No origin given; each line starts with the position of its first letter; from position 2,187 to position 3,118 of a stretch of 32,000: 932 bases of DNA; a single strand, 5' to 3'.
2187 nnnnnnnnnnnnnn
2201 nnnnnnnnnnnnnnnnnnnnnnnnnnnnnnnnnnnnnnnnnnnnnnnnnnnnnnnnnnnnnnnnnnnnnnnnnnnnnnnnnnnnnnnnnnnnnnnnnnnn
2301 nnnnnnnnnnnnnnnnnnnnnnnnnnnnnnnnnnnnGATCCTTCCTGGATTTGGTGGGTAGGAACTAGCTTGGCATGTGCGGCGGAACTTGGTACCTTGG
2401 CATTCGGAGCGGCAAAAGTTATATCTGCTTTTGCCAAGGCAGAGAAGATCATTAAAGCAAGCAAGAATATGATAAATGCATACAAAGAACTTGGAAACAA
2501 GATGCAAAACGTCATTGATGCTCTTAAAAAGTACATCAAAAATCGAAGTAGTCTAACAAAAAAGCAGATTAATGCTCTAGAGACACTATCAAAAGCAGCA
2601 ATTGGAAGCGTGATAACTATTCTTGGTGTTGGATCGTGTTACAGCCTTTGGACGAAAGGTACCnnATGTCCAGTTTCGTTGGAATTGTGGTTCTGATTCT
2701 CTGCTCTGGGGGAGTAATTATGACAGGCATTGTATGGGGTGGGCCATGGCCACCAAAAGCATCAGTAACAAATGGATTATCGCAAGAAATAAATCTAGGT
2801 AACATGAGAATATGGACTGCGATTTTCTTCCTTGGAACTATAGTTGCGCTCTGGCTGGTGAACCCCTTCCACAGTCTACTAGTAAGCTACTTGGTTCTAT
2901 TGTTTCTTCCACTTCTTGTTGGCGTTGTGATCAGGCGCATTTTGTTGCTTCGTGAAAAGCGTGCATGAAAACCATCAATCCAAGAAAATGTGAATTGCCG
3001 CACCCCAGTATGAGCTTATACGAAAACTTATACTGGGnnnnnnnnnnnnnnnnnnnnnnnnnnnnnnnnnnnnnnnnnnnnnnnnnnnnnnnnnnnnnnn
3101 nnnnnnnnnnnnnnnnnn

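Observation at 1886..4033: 62-bp perfect direct repeats, duplicating a gene's 3' end, bracket an AT-richer three-gene islet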

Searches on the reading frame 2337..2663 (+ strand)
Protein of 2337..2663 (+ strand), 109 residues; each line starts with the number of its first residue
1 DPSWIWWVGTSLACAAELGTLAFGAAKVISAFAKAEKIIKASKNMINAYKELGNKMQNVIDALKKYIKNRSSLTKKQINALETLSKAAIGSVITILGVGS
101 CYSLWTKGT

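Call 74: search_protein_representatives(protein=window:2337-2663:+)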
Query: 109 residues. Proteins with E-value up to 0.001 (for the whole library): 85; up to 1e-10: 41; up to 1e-30: 4. The best 85 are listed.
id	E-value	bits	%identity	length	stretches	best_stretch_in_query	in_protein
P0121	2.4e-62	223.7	100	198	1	1-109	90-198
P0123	4.9e-39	148.9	68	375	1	1-108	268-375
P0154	3.4e-31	123.7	61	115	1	5-106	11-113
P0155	3.5e-31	123.7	58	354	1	1-106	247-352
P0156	1.2e-27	112.3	56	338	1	1-105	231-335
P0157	3.7e-26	107.5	48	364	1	1-105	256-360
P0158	7.9e-26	106.5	49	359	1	1-105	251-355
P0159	1.2e-25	105.9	56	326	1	1-104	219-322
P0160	2.0e-25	105.2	51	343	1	1-106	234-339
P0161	3.4e-25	104.4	49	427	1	1-105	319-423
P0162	4.5e-25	104.0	49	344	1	1-107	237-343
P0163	2.8e-24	101.5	47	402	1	1-105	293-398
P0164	3.5e-24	101.2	49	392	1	1-104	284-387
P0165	8.5e-23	96.7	51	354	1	1-106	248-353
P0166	8.9e-23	96.7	49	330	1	2-106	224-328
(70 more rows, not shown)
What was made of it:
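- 1948..2666 (+): Gene 1, 5'-truncated. The frame is open from 1941 and the first possible start is GTG at 2070. It has a beta-rich domain and a C-terminal helical, hydrophobic domain. About 100-190 N-terminal residues, including the signal peptide, are missing. The C-terminal domain lies at the C-terminus of 320-430 aa proteins in most of 85 clusters (call 74).
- The C-terminal domain sits at the end of 320-430 aa proteins in most of 85 clusters (call 74).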

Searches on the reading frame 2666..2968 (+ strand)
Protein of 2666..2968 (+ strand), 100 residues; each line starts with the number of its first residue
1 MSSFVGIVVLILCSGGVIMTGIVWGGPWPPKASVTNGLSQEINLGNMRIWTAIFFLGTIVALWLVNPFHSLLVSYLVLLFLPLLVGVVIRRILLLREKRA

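Call 6: search_protein_families(library=pfam, proteins=[window:2666-2968:+], max_evalue=0.01)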
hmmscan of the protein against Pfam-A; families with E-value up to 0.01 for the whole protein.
window:2666-2968:+ (100 aa): 0 families

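Call 12: search_protein_families(library=ncbifam, proteins=[window:2666-2968:+], max_evalue=0.1)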
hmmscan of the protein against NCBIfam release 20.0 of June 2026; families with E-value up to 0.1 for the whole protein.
window:2666-2968:+ (100 aa): 2 families
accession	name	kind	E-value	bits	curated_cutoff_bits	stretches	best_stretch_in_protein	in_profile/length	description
NF002494.0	PRK01821.1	equivalog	0.008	16.1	124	1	59-88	54-83/133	hypothetical protein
NF053884.1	SulfPermCysPBac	equivalog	0.086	11.7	400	1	6-79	241-313/354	sulfate permease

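Call 81: search_protein_families(library=phrogs, proteins=[window:2666-2968:+], max_evalue=0.01)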
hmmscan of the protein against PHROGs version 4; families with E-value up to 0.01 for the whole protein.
window:2666-2968:+ (100 aa): 0 families

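Call 82: search_protein_families(library=padloc, proteins=[window:2666-2968:+], max_evalue=0.01)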
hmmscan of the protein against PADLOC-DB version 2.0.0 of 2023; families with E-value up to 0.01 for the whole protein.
window:2666-2968:+ (100 aa): 0 families
